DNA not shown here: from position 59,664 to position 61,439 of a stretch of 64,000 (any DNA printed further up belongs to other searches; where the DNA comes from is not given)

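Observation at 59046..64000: Group-4-hydrogenase-like (Ehr/Hyf-like) membrane complex whose catalytic subunit lacks the NiFe-binding cysteines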

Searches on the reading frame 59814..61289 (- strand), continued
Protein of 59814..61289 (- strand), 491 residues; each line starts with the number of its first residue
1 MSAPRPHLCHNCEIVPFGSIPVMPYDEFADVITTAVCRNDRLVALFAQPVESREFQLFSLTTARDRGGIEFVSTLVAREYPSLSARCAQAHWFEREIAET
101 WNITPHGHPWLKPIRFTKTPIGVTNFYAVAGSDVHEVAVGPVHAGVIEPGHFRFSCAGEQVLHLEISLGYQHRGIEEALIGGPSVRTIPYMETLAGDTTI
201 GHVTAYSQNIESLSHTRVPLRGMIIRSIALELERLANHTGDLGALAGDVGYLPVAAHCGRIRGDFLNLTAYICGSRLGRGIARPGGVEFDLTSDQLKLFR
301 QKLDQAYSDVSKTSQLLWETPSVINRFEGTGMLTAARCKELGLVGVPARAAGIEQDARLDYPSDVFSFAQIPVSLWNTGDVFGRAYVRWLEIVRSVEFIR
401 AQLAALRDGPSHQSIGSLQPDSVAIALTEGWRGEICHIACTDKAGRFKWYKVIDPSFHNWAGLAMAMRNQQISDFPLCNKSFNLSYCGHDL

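Call 50: find_homologous_proteins(query=L002:4170-4874:+, max_evalue=0.00001)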
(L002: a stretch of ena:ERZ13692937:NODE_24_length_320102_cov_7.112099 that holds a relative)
Query L002:4170-4874:+ (234 aa): 7053 proteins with E <= 0.00001 among 7481 candidates; the best 120 are listed.
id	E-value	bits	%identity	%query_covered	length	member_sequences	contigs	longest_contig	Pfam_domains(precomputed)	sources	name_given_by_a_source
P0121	3.3e-150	516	100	100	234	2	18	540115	PF12728.14,PF00359.28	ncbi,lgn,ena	-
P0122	1.1e-118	413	80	100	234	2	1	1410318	PF12728.14,PF13384.13,PF00359.28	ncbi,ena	-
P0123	5.3e-118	411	79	100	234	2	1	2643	PF12728.14,PF13384.13,PF00359.28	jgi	-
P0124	7.3e-118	410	79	100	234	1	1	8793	PF12728.14,PF13384.13,PF00359.28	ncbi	-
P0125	8.5e-118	410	82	96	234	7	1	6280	PF12728.14,PF00359.28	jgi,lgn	jgi:nitrogen PTS system EIIA component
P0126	8.8e-118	410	77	100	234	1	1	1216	PF12728.14,PF00359.28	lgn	-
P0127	1.4e-117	409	79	100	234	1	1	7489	PF12728.14,PF00376.30,PF13384.13,PF13518.13,PF00359.28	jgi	jgi:PTS system nitrogen regulatory IIA component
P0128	1.6e-117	409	78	100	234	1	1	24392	PF12728.14,PF13384.13,PF00359.28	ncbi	ncbi:MAG: PTS sugar transporter subunit IIA [Candidatus Zixiibacteriota bacterium]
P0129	1.9e-117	409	79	100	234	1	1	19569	PF12728.14,PF13384.13,PF00359.28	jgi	jgi:nitrogen PTS system EIIA component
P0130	4.3e-116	404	83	96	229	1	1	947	PF12728.14,PF00359.28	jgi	-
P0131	4.7e-116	404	81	96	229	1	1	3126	PF12728.14,PF00359.28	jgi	jgi:nitrogen PTS system EIIA component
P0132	5.4e-116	404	78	99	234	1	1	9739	PF12728.14,PF00359.28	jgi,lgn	jgi:nitrogen PTS system EIIA component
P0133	5.5e-116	404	78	99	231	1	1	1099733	PF12728.14,PF00359.28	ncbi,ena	-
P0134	9.8e-116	403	78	98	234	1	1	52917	PF12728.14,PF00359.28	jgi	jgi:PTS system nitrogen regulatory IIA component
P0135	2.6e-115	402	78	100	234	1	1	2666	PF12728.14,PF13384.13,PF00359.28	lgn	-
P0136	3.1e-115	402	77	100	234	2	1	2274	PF12728.14,PF13384.13,PF00359.28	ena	-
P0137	3.4e-115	402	78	100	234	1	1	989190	PF12728.14,PF13384.13,PF13518.13,PF00359.28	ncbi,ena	-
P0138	3.7e-115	401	79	99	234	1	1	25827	PF12728.14,PF00359.28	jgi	jgi:nitrogen PTS system EIIA component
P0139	4.2e-115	401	79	99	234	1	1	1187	PF12728.14,PF00359.28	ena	-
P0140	5.0e-115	401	78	100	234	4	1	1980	PF12728.14,PF00359.28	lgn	-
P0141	5.7e-115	401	80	96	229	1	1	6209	PF12728.14,PF00359.28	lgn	-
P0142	5.8e-115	401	78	98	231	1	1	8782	PF12728.14,PF00359.28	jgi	-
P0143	1.1e-114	400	80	96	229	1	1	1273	PF12728.14,PF00359.28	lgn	-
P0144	1.4e-114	400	78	99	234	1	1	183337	PF12728.14,PF00359.28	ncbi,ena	-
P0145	2.0e-114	399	77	100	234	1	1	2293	PF12728.14,PF00359.28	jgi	jgi:nitrogen PTS system EIIA component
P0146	2.3e-114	399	79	100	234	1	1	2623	PF12728.14,PF13384.13,PF00359.28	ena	-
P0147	4.0e-114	398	78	100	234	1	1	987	PF12728.14,PF00359.28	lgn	-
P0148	4.5e-114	398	80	96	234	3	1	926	PF12728.14,PF00359.28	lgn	-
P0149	4.8e-114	398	78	100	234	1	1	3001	PF12728.14,PF00359.28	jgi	jgi:nitrogen PTS system EIIA component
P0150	7.5e-114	397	76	99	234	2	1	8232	PF12728.14,PF00359.28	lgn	-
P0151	8.3e-114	397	76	99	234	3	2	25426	PF12728.14,PF00359.28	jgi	jgi:nitrogen PTS system EIIA component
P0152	9.1e-114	397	79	96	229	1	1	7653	PF12728.14,PF00359.28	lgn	-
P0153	9.6e-114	397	77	100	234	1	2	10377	PF12728.14,PF00359.28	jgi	jgi:nitrogen PTS system EIIA component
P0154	1.2e-113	397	76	100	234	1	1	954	PF12728.14,PF00359.28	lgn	-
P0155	1.5e-113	396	79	96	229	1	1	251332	PF12728.14,PF00359.28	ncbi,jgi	-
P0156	1.6e-113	396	79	96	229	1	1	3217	PF12728.14,PF00359.28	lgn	-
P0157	3.6e-113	395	77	100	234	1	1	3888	PF12728.14,PF00359.28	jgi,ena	-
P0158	3.8e-113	395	79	95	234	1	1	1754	PF12728.14,PF00376.30,PF13384.13,PF00359.28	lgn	-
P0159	8.5e-113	394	77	96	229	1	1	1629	PF12728.14,PF00376.30,PF00359.28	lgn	-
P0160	1.7e-112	393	77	99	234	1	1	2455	PF12728.14,PF13384.13,PF00359.28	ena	-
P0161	1.9e-112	393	76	100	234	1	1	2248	PF12728.14,PF13384.13,PF00359.28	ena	-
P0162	4.0e-112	392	80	96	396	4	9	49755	PF12728.14,PF13384.13,PF00581.26,PF00359.28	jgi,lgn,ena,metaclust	metaclust:\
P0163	4.0e-112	392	76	100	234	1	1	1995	PF12728.14,PF00376.30,PF00359.28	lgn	-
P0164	9.5e-112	390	76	100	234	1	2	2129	PF12728.14,PF00359.28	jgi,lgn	jgi:nitrogen PTS system EIIA component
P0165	3.8e-110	385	78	95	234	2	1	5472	PF12728.14,PF00376.30,PF13384.13,PF00359.28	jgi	jgi:nitrogen PTS system EIIA component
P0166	3.5e-108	379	72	99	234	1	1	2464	PF12728.14,PF00359.28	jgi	jgi:PTS system nitrogen regulatory IIA component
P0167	3.6e-108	379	73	96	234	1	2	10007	PF12728.14,PF00359.28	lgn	-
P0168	4.1e-108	378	75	96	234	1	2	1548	PF12728.14,PF00359.28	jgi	jgi:PTS system nitrogen regulatory IIA component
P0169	4.1e-108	378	76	96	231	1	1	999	PF12728.14,PF00359.28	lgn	-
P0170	1.5e-107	377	76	95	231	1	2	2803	PF12728.14,PF00359.28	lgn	-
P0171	6.5e-107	374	75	95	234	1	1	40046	PF12728.14,PF00359.28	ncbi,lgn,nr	ncbi:MAG TPA: PTS sugar transporter subunit IIA [bacterium]|nr:PTS sugar transporter subunit IIA [ba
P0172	2.6e-106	372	75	95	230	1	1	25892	PF12728.14,PF00359.28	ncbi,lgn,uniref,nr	ncbi:PTS fructose transporter subunit IIA [candidate division GN15 bacterium]|uniref:PTS fructose tr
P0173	3.4e-106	372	71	98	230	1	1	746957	PF12728.14,PF13384.13,PF00359.28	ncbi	ncbi:MAG: PTS sugar transporter subunit IIA [Candidatus Zixiibacteriota bacterium]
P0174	1.1e-105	370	70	100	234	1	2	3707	PF12728.14,PF00359.28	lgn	-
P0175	2.0e-105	370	74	95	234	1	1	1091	PF12728.14,PF13384.13,PF13551.13,PF13518.13,PF00359.28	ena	-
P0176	5.3e-105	368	75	95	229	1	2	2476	PF12728.14,PF13384.13,PF00359.28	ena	-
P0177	6.9e-102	358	70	98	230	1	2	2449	PF12728.14,PF00359.28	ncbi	-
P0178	8.1e-100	351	70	94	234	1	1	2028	PF12728.14,PF00359.28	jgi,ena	-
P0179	2.1e-97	343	68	99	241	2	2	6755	PF12728.14,PF00359.28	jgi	jgi:nitrogen PTS system EIIA component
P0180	1.8e-96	340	70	95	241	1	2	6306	PF12728.14,PF00359.28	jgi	jgi:nitrogen PTS system EIIA component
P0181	3.0e-96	340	74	88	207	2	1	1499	PF00359.28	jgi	-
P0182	6.0e-96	339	69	95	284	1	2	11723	PF12728.14,PF00359.28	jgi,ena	jgi:PTS system nitrogen regulatory IIA component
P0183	7.3e-96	338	67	99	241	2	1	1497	PF12728.14,PF00376.30,PF13384.13,PF00359.28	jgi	-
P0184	7.7e-96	338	67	99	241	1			PF12728.14,PF00359.28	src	-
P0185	8.7e-96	338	66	100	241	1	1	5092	PF12728.14,PF00376.30,PF13384.13,PF00359.28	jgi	-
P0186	9.5e-96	338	67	99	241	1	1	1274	PF12728.14,PF00376.30,PF13384.13,PF00359.28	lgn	-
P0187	1.1e-95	338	67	99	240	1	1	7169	PF12728.14,PF00376.30,PF00359.28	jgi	jgi:PTS system nitrogen regulatory IIA component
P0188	1.1e-95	338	70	95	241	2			PF12728.14,PF00359.28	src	-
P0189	1.4e-95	337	67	99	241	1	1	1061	PF12728.14,PF00376.30,PF13384.13,PF00359.28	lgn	-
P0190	1.6e-95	337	70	95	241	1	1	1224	PF12728.14,PF00359.28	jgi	jgi:PTS system nitrogen regulatory IIA component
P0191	1.7e-95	337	67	99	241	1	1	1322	PF12728.14,PF00376.30,PF13384.13,PF00359.28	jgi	-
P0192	1.9e-95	337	67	99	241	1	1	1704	PF12728.14,PF00376.30,PF13384.13,PF00359.28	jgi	jgi:PTS system nitrogen regulatory IIA component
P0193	1.9e-95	337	67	96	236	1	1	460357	PF12728.14,PF00376.30,PF00359.28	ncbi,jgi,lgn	ncbi:MAG TPA: PTS sugar transporter subunit IIA [Planctomycetota bacterium]|jgi:PTS system nitrogen 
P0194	2.5e-95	337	67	99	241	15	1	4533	PF12728.14,PF00376.30,PF13384.13,PF00359.28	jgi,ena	-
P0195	3.1e-95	336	68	99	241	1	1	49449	PF12728.14,PF00376.30,PF00359.28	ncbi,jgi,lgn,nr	ncbi:MAG TPA: PTS sugar transporter subunit IIA [Tepidisphaeraceae bacterium]|jgi:PTS system nitroge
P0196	4.5e-95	336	67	99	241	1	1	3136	PF12728.14,PF00376.30,PF00359.28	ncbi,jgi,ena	-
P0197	7.2e-95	335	67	100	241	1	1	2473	PF12728.14,PF00376.30,PF13384.13,PF00359.28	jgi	-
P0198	7.2e-95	335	67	99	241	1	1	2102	PF12728.14,PF00376.30,PF13384.13,PF00359.28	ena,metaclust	metaclust:\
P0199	7.2e-95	335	67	99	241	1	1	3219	PF12728.14,PF00376.30,PF13384.13,PF00359.28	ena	-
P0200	7.4e-95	335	67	99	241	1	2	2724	PF12728.14,PF00359.28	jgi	jgi:nitrogen PTS system EIIA component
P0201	7.9e-95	335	68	96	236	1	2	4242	PF12728.14,PF00376.30,PF00359.28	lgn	-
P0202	9.1e-95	335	65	100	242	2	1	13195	PF12728.14,PF00359.28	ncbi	ncbi:MAG: PTS sugar transporter subunit IIA [Tepidisphaerales bacterium]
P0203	9.1e-95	335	66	99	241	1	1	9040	PF12728.14,PF00359.28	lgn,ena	-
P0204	1.0e-94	335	66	99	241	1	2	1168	PF12728.14,PF00376.30,PF00359.28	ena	-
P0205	1.0e-94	335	69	95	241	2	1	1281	PF12728.14,PF00359.28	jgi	jgi:PTS system nitrogen regulatory IIA component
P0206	1.2e-94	334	66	99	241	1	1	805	PF12728.14,PF00376.30,PF00359.28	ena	-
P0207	1.4e-94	334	68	95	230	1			PF12728.14,PF00376.30,PF00359.28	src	-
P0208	1.5e-94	334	67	99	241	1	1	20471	PF12728.14,PF00376.30,PF00359.28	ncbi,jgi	jgi:PTS system nitrogen regulatory IIA component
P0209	1.5e-94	334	68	98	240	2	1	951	PF12728.14,PF00359.28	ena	-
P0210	1.7e-94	334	68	97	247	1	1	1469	PF12728.14,PF00359.28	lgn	-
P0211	1.9e-94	334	67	99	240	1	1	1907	PF12728.14,PF00376.30,PF13384.13,PF00359.28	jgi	jgi:PTS system nitrogen regulatory IIA component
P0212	2.2e-94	334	67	99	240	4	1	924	PF12728.14,PF00376.30,PF00359.28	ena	-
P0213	2.8e-94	333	68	96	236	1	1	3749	PF12728.14,PF00376.30,PF00359.28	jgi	jgi:nitrogen PTS system EIIA component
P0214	3.0e-94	333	67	97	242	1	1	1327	PF12728.14,PF00359.28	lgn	-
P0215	3.5e-94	333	68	93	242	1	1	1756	PF12728.14,PF00359.28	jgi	jgi:PTS system nitrogen regulatory IIA component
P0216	3.7e-94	333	70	94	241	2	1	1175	PF12728.14,PF13384.13,PF00359.28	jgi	jgi:PTS system nitrogen regulatory IIA component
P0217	3.9e-94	333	66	96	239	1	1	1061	PF12728.14,PF00359.28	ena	-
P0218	3.9e-94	333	69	95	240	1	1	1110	PF12728.14,PF00376.30,PF13384.13,PF00359.28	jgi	jgi:PTS system nitrogen regulatory IIA component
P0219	4.4e-94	333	69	96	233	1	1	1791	PF12728.14,PF00376.30,PF00359.28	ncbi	-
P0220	4.6e-94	332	70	94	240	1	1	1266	PF12728.14,PF00376.30,PF00359.28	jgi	jgi:nitrogen PTS system EIIA component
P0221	5.2e-94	332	68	95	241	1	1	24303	PF12728.14,PF00359.28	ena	-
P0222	5.8e-94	332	65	99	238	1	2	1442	PF12728.14,PF00359.28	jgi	jgi:nitrogen PTS system EIIA component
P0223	5.9e-94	332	66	99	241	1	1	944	PF12728.14,PF00376.30,PF00359.28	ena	-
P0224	6.7e-94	332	66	95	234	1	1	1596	PF12728.14,PF00359.28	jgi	-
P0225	6.8e-94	332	67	99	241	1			PF12728.14,PF00359.28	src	-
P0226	6.9e-94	332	68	95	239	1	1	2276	PF12728.14,PF00359.28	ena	-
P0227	8.0e-94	332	65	99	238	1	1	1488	PF12728.14,PF00359.28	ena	-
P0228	8.1e-94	332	66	99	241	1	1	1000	PF12728.14,PF00376.30,PF00359.28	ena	-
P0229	8.8e-94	332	68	98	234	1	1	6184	PF12728.14,PF00359.28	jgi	jgi:PTS system nitrogen regulatory IIA component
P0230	9.5e-94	331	67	99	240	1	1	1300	PF12728.14,PF00359.28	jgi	jgi:PTS system nitrogen regulatory IIA component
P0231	1.1e-93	331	65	100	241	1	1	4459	PF12728.14,PF13518.13,PF00359.28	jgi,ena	-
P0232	1.2e-93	331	69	94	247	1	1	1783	PF12728.14,PF00359.28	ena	-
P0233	1.9e-93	330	67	97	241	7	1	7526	PF12728.14,PF00376.30,PF00359.28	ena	-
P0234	2.0e-93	330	68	96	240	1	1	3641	PF12728.14,PF00376.30,PF00359.28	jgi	jgi:PTS system nitrogen regulatory IIA component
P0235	2.5e-93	330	65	99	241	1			PF12728.14,PF00376.30,PF13384.13,PF00359.28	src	-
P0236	2.9e-93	330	66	94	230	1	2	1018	PF12728.14,PF00359.28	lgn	-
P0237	3.5e-93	330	66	99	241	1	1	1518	PF12728.14,PF00376.30,PF13384.13,PF00359.28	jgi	-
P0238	3.6e-93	330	69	94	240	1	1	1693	PF12728.14,PF00359.28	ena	-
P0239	3.8e-93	329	65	99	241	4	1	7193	PF12728.14,PF00359.28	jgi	jgi:PTS system nitrogen regulatory IIA component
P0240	4.0e-93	329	65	99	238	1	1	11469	PF12728.14,PF00359.28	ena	-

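Call 56: search_protein_families(library=pfam, proteins=[L023:12348-14351:-, L017:13626-15359:+, L068:12175-13947:-, L068:18247-19701:-, L023:2552-3286:+, L017:12214-12798:+, L017:15314-16516:+, L025:18440-20968:+, L031:15693-17051:+, L037:14508-15611:+], max_evalue=0.00001)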
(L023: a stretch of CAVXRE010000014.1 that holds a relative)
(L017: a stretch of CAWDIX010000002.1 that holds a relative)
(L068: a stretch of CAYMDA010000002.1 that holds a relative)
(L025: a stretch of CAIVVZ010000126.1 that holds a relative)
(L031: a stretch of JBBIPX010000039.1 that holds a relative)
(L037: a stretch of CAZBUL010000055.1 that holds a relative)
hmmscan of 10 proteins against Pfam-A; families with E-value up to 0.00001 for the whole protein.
L023:12348-14351:- (668 aa): 3 families
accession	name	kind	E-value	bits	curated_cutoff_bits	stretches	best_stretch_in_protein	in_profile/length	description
PF00152.25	tRNA-synt_2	-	1.5e-120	402.3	25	1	184-632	1-307/308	tRNA synthetases class II (D, K and N)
PF02938.19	GAD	-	3.9e-21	75.5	23.4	1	375-474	1-95/95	GAD domain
PF01336.31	tRNA_anti-codon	-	9.3e-18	64.4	27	1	78-164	1-75/75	OB-fold nucleic acid binding domain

L017:13626-15359:+ (578 aa): 2 families
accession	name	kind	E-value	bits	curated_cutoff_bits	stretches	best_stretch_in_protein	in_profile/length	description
PF04174.18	CP_ATPgrasp_1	-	1e-87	294.7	23.1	1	267-462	128-323/332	A circularly permuted ATPgrasp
PF14403.11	CP_ATPgrasp_2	-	5.5e-83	279.4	32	1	267-460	127-321/374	Circularly permuted ATP-grasp type 2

L068:12175-13947:- (591 aa): 7 families
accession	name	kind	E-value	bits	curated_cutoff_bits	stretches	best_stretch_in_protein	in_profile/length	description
PF00158.32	Sigma54_activat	-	1.8e-67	226.7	20.2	1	258-423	2-167/168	Sigma-54 interaction domain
PF00072.30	Response_reg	-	9.6e-27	93.8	30.2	1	119-227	1-109/111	Response regulator receiver domain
PF25601.1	AAA_lid_14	-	8.7e-25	86.8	27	1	429-506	1-78/87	AAA+ ATPase lid domain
PF14532.12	Sigma54_activ_2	-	1.7e-17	64.4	25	1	259-428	2-138/138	Sigma-54 interaction domain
PF02954.25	HTH_8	-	1e-11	44.8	22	1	519-560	1-42/42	Bacterial regulatory protein, Fis family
PF07728.20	AAA_5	-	3.3e-08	34.1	22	1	281-400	2-124/139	AAA domain (dynein-related subfamily)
PF00004.35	AAA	-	2.1e-06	28.6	21.2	1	281-413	1-126/131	ATPase family associated with various cellular activities (AAA)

L068:18247-19701:- (485 aa): 1 family
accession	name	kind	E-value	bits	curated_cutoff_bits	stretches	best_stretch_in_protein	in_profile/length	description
PF00005.33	ABC_tran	-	1.7e-33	116.6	25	1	240-377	2-136/137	ABC transporter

L023:2552-3286:+ (245 aa): 2 families
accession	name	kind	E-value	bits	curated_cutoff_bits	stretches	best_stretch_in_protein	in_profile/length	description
PF02629.25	CoA_binding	-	2.3e-19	70.4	22.3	1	124-217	5-96/97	CoA binding domain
PF06971.19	Put_DNA-bind_N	-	9.9e-17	61.2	27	1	45-91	2-48/49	Putative DNA-binding protein N-terminus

L017:12214-12798:+ (195 aa): 1 family
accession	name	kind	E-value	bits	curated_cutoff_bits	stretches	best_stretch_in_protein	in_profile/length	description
PF02591.20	Zn_ribbon_9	-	8.3e-09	35.8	29.1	1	102-134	1-33/33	C4-type zinc ribbon domain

L017:15314-16516:+ (401 aa): 1 family
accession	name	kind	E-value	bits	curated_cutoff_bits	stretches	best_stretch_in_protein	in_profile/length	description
PF04168.17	Alpha-E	-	1.2e-46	160.2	20.8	1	108-334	83-293/294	A predicted alpha-helical domain with a conserved ER motif.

L025:18440-20968:+ (843 aa): 2 families
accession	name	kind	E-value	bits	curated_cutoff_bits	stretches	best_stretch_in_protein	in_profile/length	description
PF00521.26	DNA_topoisoIV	-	1.3e-165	551.9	31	1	41-481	1-431/432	DNA gyrase/topoisomerase IV, subunit A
PF03989.18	DNA_gyraseA_C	-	9.1e-76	249.5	27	6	718-764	2-47/48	DNA gyrase C-terminal domain, beta-propeller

L031:15693-17051:+ (453 aa): 2 families
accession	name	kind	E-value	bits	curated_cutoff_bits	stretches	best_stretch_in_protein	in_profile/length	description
PF00108.29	Thiolase_N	-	1.3e-89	300.4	26.4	2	104-323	41-259/260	Thiolase, N-terminal domain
PF02803.24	Thiolase_C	-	9.2e-43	145.2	27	1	332-453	2-123/123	Thiolase, C-terminal domain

L037:14508-15611:+ (368 aa): 5 families
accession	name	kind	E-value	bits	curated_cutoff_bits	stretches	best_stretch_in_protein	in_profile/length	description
PF07479.19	NAD_Gly3P_dh_C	-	2e-58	197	25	1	210-350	1-141/142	NAD-dependent glycerol-3-phosphate dehydrogenase C-terminus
PF01210.29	NAD_Gly3P_dh_N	-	4.9e-49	166.8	23.1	1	33-190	2-157/158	NAD-dependent glycerol-3-phosphate dehydrogenase N-terminus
PF20618.3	GPD_NAD_C_bact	-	8.4e-22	77.9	27.6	1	270-336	1-66/66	Bacterial GPD, NAD-dependent C-terminal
PF03807.23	F420_oxidored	-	5.8e-07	30.5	21.6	0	33-135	2-93/94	NADP oxidoreductase coenzyme F420-dependent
PF02558.23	ApbA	-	3.2e-06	27.3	22.2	1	33-143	1-109/150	Ketopantoate reductase PanE/ApbA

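Call 64: search_solved_structures(query=A2, max_evalue=0.001, show_alignments=2)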
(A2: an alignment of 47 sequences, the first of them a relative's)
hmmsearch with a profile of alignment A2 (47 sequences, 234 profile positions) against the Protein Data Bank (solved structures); distinct sequences matched with E-value up to 0.001: 6.
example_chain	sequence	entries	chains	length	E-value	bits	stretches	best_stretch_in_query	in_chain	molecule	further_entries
4gqx_A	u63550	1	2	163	2.8e-17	65.9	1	87-214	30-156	PTS IIA-like nitrogen-regulatory protein PtsN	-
3urr_A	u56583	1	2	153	3.3e-17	65.7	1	93-214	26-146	PTS IIA-like nitrogen-regulatory protein PtsN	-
1a6j_A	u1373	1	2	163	3.4e-17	65.6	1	72-219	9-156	NITROGEN REGULATORY IIA PROTEIN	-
2a0j_A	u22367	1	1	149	4.5e-14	55.4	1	113-214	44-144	PTS system, nitrogen regulatory IIA protein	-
1a3a_A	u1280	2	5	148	2e-05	27.1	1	114-215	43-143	MANNITOL-SPECIFIC EII | PTS SYSTEM, MANNITOL-SPECIFIC IIABC COMPONENT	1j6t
2few_A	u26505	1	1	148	0.00034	23.1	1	114-215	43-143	PTS system mannitol-specific EIICBA component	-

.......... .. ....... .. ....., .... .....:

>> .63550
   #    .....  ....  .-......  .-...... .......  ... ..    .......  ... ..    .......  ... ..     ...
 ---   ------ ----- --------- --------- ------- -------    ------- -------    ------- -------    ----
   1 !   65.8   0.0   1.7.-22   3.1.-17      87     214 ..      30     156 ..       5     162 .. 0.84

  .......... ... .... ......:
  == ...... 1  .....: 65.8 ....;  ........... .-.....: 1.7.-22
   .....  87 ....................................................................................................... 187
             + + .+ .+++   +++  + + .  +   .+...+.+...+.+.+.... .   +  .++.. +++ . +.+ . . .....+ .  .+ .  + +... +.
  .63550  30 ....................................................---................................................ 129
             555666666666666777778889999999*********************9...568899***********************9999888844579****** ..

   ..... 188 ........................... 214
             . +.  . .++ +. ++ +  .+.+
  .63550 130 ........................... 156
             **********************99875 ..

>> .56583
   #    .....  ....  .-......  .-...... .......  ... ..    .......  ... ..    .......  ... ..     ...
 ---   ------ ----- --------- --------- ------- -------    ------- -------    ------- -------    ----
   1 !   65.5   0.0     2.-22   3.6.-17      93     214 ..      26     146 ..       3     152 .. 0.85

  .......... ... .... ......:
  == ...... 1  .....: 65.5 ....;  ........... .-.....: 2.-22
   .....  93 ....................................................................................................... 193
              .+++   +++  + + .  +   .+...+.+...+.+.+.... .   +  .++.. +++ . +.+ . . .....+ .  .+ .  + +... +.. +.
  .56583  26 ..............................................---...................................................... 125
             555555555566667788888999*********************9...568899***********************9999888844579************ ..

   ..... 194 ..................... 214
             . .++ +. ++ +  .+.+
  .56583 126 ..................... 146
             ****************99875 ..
